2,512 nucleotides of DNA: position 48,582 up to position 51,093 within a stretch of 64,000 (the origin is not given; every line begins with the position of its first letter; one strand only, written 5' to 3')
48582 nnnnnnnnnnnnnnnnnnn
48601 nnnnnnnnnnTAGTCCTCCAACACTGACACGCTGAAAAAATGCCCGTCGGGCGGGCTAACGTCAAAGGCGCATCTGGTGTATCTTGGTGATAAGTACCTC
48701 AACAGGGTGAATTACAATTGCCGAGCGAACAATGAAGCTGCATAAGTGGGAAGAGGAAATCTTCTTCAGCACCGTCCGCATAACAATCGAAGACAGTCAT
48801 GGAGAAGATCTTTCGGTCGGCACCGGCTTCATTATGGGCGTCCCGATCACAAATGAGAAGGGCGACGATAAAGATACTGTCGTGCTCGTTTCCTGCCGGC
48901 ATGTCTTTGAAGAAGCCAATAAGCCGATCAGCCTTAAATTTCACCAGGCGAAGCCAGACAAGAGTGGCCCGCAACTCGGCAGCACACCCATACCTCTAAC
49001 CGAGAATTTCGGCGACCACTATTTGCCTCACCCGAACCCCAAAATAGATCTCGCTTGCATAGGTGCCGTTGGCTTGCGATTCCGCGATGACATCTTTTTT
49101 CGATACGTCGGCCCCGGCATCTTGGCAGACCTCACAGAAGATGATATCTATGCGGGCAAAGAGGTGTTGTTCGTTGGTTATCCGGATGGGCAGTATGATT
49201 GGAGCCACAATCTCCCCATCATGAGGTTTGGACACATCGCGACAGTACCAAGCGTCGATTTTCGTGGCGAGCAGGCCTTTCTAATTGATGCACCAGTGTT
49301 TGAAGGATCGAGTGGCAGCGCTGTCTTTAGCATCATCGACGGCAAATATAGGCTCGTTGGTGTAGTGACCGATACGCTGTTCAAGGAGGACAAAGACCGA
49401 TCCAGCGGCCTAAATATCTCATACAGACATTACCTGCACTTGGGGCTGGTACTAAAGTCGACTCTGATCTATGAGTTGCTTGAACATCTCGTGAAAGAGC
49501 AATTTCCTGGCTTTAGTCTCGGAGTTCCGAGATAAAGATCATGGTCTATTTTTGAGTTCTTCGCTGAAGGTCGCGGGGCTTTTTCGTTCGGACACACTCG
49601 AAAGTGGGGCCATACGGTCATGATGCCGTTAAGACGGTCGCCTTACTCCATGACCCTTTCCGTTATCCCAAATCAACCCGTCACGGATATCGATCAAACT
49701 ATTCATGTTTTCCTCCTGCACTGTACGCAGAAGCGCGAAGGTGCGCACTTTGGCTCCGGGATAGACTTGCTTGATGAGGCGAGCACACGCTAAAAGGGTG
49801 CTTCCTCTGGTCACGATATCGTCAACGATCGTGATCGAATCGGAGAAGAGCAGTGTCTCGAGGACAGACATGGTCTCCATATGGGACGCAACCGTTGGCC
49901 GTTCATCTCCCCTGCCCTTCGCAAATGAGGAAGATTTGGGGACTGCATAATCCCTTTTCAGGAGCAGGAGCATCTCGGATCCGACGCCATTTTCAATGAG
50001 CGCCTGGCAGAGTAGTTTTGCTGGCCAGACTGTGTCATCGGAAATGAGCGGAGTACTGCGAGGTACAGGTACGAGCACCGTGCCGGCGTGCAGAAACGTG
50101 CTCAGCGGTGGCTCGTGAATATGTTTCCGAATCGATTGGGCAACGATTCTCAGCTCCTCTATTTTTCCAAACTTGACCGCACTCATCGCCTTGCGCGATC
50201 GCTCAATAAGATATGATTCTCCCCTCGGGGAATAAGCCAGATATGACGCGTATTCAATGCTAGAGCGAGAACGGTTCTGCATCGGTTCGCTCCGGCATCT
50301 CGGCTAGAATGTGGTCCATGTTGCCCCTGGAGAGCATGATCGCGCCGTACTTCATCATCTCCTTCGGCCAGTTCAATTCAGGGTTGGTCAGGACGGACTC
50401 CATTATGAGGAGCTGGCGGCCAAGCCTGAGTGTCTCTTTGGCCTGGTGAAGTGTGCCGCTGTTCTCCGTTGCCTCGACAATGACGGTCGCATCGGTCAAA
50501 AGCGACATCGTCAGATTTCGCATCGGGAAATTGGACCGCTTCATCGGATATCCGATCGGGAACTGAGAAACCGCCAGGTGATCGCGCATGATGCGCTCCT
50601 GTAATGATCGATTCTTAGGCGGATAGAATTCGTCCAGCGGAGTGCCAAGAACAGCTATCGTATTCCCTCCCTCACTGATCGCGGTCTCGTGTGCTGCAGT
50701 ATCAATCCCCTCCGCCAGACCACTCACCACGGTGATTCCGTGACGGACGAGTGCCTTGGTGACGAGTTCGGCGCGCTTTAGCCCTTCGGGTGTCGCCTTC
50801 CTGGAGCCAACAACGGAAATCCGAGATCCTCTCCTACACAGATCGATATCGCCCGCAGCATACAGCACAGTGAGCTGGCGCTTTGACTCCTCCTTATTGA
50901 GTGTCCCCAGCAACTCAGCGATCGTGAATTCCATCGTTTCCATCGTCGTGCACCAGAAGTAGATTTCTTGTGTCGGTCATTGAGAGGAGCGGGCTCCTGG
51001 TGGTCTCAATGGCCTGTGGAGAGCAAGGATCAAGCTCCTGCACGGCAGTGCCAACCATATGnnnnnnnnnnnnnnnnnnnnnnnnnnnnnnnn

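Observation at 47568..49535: Candidate uncharacterised cargo module: a PadR + TM-protein operon divergent from a signal-less trypsin-like protease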

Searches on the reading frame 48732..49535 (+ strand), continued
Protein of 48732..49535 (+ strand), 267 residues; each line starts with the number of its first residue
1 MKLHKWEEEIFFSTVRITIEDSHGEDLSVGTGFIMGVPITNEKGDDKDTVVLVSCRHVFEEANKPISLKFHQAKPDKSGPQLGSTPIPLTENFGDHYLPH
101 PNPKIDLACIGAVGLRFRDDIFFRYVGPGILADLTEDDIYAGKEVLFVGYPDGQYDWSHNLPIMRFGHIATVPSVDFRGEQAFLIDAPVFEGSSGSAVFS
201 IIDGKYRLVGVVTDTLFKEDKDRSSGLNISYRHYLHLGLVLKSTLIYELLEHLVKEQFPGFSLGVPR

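Call 67: get_annotated_region(hit=H3, flank=4000)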
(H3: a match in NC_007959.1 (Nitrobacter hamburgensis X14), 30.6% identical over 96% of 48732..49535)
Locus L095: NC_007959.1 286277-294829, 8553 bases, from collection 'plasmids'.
description: Nitrobacter hamburgensis X14 plasmid 1, complete sequence
organism: Nitrobacter hamburgensis X14 (NCBI taxid 323097)
taxonomy: Bacteria; Pseudomonadota; Alphaproteobacteria; Hyphomicrobiales; Nitrobacteraceae; Nitrobacter; Nitrobacter hamburgensis; Nitrobacter hamburgensis X14
host: -; source: -; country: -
typing (MOB-suite, as given by PLSDB): mobilizable; replicon rep_cluster_472; relaxase MOBP
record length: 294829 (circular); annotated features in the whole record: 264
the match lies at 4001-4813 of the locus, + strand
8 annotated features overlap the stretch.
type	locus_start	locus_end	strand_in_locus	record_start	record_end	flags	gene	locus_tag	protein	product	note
CDS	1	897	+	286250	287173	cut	-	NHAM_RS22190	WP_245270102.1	CbbQ/NirQ/NorQ/GpvN family protein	-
CDS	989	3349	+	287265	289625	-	-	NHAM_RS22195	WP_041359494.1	nitric oxide reductase activation protein NorD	-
CDS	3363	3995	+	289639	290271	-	-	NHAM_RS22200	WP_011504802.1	hypothetical protein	-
CDS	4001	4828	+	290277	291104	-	-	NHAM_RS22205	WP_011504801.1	serine protease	GO:0006508 - proteolysis [Evidence IEA]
CDS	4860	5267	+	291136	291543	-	-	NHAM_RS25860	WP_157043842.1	hypothetical protein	-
CDS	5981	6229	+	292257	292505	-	-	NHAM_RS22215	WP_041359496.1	hypothetical protein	-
CDS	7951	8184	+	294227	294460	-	-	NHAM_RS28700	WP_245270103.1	hypothetical protein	-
CDS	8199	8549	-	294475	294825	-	-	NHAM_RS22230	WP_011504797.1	transposase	GO:0006313 - DNA transposition [Evidence IEA]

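Call 68: get_annotated_region(hit=H9, flank=4000)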
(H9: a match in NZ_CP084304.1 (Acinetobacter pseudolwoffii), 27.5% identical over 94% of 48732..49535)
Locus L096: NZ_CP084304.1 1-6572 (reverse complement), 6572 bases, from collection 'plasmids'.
description: Acinetobacter pseudolwoffii strain XMC5X702 plasmid pXMC5X702-12k, complete sequence
organism: Acinetobacter pseudolwoffii (NCBI taxid 2053287)
taxonomy: Bacteria; Pseudomonadota; Gammaproteobacteria; Moraxellales; Moraxellaceae; Acinetobacter; Acinetobacter pseudolwoffii
host: -; source: a feces sample of chicken origin; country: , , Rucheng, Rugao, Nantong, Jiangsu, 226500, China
typing (MOB-suite, as given by PLSDB): mobilizable; replicon rep_cluster_1282; relaxase MOBQ
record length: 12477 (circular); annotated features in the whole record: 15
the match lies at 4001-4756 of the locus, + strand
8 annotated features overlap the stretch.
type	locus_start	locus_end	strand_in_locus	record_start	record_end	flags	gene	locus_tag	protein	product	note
CDS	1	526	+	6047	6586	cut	-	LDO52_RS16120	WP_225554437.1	IS630 family transposase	-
CDS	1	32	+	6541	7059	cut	-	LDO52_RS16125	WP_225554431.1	helix-turn-helix domain-containing protein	-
CDS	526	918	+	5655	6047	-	-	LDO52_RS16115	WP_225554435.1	hypothetical protein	-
CDS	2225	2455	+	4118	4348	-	-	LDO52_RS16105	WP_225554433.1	hypothetical protein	-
CDS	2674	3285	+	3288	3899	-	-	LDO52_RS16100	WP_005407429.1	recombinase family protein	GO:0006310 - DNA recombination [Evidence IEA]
CDS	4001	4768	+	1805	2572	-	-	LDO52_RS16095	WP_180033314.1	trypsin-like peptidase domain-containing protein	-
CDS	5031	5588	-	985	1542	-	-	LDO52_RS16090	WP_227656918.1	plasmid replication DNA-binding protein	-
CDS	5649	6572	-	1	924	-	repM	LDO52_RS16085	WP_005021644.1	replication initiation protein RepM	GO:0006270 - DNA replication initiation [Evidence IEA]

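Call 69: get_annotated_region(hit=H7, flank=4000)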
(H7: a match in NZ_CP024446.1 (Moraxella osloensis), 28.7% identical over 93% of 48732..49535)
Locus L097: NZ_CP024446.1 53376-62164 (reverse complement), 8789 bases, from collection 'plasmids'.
description: Moraxella osloensis strain NP7 plasmid pNP7-3, complete sequence
organism: Moraxella osloensis (NCBI taxid 34062)
taxonomy: Bacteria; Pseudomonadota; Gammaproteobacteria; Moraxellales; Moraxellaceae; Moraxella; Moraxella osloensis
host: -; source: Homo sapiens,single cell,skin swab; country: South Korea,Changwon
typing (MOB-suite, as given by PLSDB): non-mobilizable
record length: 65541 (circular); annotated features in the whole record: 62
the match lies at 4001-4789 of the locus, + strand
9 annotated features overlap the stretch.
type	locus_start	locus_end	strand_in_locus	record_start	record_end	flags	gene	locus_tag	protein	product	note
CDS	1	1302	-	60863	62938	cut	-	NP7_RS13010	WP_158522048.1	MobA/MobL family protein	-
CDS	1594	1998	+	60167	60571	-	-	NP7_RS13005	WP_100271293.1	hypothetical protein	-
CDS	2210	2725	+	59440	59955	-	-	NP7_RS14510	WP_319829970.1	transposase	GO:0006313 - DNA transposition [Evidence IEA]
CDS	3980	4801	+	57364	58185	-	-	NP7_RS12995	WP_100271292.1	serine protease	GO:0006508 - proteolysis [Evidence IEA]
CDS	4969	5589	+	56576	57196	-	-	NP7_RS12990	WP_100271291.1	recombinase family protein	-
CDS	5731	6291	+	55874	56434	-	-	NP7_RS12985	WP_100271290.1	hypothetical protein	-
CDS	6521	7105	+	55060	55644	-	-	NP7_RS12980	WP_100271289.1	hypothetical protein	-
CDS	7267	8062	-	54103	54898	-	-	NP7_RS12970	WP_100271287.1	IS5 family transposase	-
CDS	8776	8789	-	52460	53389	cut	-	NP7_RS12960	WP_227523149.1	DNA-binding protein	-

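Call 82: find_related_loci(query=A2, collection=viral_contigs, flank=6000)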
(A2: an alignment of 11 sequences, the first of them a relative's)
Query A2 (267 aa) in viral_contigs; peptide patterns used: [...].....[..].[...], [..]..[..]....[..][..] (x = any residue, [..] = any of these).
234 stretches matched a pattern; 89 encode a relative of the query (tblastn E <= 1e-3); the best 80 are kept; 80 distinct loci.
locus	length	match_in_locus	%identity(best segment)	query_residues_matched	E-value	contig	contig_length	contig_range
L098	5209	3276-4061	31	2-253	2e-36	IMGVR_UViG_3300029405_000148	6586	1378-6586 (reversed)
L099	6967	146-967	30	1-266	3e-29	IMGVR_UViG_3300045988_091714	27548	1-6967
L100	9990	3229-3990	32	7-255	1e-28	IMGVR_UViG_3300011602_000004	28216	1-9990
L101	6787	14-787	33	8-249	6e-28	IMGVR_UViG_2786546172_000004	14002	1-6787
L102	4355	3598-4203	35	1-206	6e-26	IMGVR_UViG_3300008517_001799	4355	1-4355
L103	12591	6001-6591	34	9-206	3e-25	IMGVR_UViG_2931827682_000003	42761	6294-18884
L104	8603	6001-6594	34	8-206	8e-24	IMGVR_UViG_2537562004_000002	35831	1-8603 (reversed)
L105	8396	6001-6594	33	8-206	9e-24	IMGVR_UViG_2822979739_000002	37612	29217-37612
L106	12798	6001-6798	29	8-256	1e-23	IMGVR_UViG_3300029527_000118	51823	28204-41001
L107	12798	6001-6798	29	8-256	1e-23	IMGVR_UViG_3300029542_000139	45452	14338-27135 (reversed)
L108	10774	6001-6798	29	8-256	1e-23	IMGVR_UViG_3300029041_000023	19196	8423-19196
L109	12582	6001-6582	34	1-199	1e-23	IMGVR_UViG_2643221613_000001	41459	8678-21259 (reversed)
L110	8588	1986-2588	32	8-207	8e-23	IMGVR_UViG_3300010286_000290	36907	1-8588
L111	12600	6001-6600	35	8-206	9e-23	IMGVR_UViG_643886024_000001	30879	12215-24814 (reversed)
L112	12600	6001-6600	35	8-206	1e-22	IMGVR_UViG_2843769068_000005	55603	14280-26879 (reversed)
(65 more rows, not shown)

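Call 94: find_encoding_contigs(protein=P0002, flank=3000, max_places=3)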
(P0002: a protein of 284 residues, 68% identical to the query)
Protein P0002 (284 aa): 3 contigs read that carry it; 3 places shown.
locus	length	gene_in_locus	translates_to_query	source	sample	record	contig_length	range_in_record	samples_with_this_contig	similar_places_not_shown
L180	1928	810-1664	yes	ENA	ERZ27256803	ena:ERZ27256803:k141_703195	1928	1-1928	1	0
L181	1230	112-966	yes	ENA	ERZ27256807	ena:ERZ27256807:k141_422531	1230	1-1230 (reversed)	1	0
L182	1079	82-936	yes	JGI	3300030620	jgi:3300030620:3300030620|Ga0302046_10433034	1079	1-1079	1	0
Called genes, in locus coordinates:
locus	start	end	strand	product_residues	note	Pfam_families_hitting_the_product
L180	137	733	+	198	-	-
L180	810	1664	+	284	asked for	PF13365:Trypsin_2 (weak)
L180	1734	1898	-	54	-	-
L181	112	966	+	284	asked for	PF13365:Trypsin_2 (weak)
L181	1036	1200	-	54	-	-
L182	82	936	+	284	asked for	PF13365:Trypsin_2 (weak)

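Call 96: search_protein_families(library=pfam, proteins=[L180:137-733:+, L081:9433-9951:+, L095:3363-3995:+], max_evalue=0.01)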
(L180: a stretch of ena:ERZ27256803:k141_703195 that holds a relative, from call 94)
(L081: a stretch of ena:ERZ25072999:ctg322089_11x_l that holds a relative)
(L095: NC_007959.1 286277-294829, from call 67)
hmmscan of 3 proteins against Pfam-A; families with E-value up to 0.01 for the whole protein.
L180:137-733:+ (198 aa): 1 family
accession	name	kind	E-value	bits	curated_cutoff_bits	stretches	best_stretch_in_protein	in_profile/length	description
PF18724.6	ADDT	-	0.0051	17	26.2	1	103-190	129-227/232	Amino acid:DNA transferase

L081:9433-9951:+ (172 aa): 0 families

L095:3363-3995:+ (210 aa): 1 family
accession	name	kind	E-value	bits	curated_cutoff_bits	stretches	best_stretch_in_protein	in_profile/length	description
PF00936.24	BMC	-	9e-07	29.2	24.5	1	143-201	4-62/75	BMC domain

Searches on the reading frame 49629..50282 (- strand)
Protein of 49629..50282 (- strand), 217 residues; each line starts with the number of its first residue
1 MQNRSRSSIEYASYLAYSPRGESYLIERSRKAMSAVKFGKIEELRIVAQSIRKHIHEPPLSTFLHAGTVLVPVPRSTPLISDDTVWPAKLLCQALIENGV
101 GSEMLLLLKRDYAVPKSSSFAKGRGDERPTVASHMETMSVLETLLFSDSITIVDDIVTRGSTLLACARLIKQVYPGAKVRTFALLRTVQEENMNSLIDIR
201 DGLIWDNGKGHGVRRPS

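Call 3: search_protein_families(library=pfam, proteins=[window:49629-50282:-], max_evalue=0.01)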
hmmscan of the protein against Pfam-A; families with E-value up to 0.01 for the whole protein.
window:49629-50282:- (217 aa): 2 families
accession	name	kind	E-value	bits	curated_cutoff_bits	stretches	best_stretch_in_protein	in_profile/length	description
PF00156.33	Pribosyltran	-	5e-05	23.1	26.3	1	147-187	87-126/158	Phosphoribosyl transferase domain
PF15609.12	PRTase_2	-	0.00063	19.8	28.8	1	141-196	113-168/188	Phosphoribosyl transferase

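Call 4: search_protein_families(library=padloc, proteins=[window:49629-50282:-], max_evalue=0.01)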
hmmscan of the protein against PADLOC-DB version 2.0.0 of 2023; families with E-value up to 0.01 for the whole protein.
window:49629-50282:- (217 aa): 1 family
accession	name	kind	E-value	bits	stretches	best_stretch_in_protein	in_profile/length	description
PDLC03962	ShosT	-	1.9e-19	68.5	1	23-192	37-215/237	-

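Call 6: search_protein_families(library=phrogs, proteins=[window:49629-50282:-], max_evalue=0.01)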
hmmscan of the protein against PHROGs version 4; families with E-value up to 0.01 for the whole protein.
window:49629-50282:- (217 aa): 2 families
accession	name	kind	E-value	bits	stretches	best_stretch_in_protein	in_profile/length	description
phrog_8417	-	unknown function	1.6e-05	25.3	1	147-194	176-223/225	-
phrog_7188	-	unknown function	7.3e-05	23.8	1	119-190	86-153/155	-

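Call 7: search_protein_families(library=ncbifam, proteins=[window:49629-50282:-], max_evalue=0.01)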
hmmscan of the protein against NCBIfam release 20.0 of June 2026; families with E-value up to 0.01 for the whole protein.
window:49629-50282:- (217 aa): 3 families
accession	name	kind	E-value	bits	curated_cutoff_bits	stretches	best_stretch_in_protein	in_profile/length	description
TIGR00201.1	comF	subfamily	1.7e-05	24.8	233.55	1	147-186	152-190/190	ComF family protein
NF005592.0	PRK07322.1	subfamily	0.003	17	143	1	149-189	122-161/180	adenine phosphoribosyltransferase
NF008616.0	PRK11595.1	equivalog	0.0073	15.8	304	1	145-187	185-226/227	DNA utilization protein GntX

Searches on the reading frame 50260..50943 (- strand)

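Call 3: search_protein_families(library=pfam, proteins=[window:50260-50943:-], max_evalue=0.01)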
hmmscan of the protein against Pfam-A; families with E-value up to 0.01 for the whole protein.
window:50260-50943:- (227 aa): 2 families
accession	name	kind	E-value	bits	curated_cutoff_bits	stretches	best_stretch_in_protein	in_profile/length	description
PF02481.21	DNA_processg_A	-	5e-53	179.9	29.6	1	25-204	29-210/212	DNA recombination-mediator protein A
PF18306.6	LDcluster4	-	5.7e-07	29.7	26.3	1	42-182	4-124/151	SLOG cluster4 family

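Call 4: search_protein_families(library=padloc, proteins=[window:50260-50943:-], max_evalue=0.01)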
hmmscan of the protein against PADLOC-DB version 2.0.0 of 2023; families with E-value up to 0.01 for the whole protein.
window:50260-50943:- (227 aa): 3 families
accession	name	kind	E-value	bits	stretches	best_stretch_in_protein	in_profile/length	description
PDLC03961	ShosA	-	7.7e-73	243.4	1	18-207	94-285/303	-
PDLC03927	PsyrA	-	3.5e-27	93.5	1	25-174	118-265/398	-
PDLC02997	ShosA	-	4.2e-16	57.1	1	26-190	118-282/327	-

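Call 6: search_protein_families(library=phrogs, proteins=[window:50260-50943:-], max_evalue=0.01)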
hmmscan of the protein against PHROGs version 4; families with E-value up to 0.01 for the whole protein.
window:50260-50943:- (227 aa): 6 families
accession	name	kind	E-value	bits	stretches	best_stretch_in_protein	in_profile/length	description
phrog_9185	-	unknown function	2.7e-44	152.2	1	15-205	61-248/257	-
phrog_38708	-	unknown function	2.1e-40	139.5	1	25-205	188-368/410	-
phrog_4299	-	unknown function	2.6e-36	126.3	1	25-191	103-272/322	-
phrog_30500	-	unknown function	3e-17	63.6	1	19-179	97-258/388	-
phrog_768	-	DNA, RNA and nucleotide metabolism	2.9e-07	31.2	1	41-112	5-69/191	DprA-like DNA recombination-mediator protein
phrog_289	-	other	4.8e-06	26.7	1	40-183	23-140/500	GTP-binding domain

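Call 7: search_protein_families(library=ncbifam, proteins=[window:50260-50943:-], max_evalue=0.01)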
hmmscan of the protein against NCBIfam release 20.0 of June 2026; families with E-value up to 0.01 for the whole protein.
window:50260-50943:- (227 aa): 3 families
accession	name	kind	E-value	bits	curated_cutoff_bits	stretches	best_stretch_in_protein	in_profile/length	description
TIGR00732.1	dprA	equivalog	6.3e-44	149.8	191.15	1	25-206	31-212/220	DNA-processing protein DprA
NF008007.0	PRK10736.1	equivalog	4.6e-36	124.8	495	1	24-206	93-275/374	DNA-protecting protein DprA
TIGR00725.1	TIGR00725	hypoth_equivalog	6.7e-05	22.4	106.9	1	41-99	3-61/159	TIGR00725 family protein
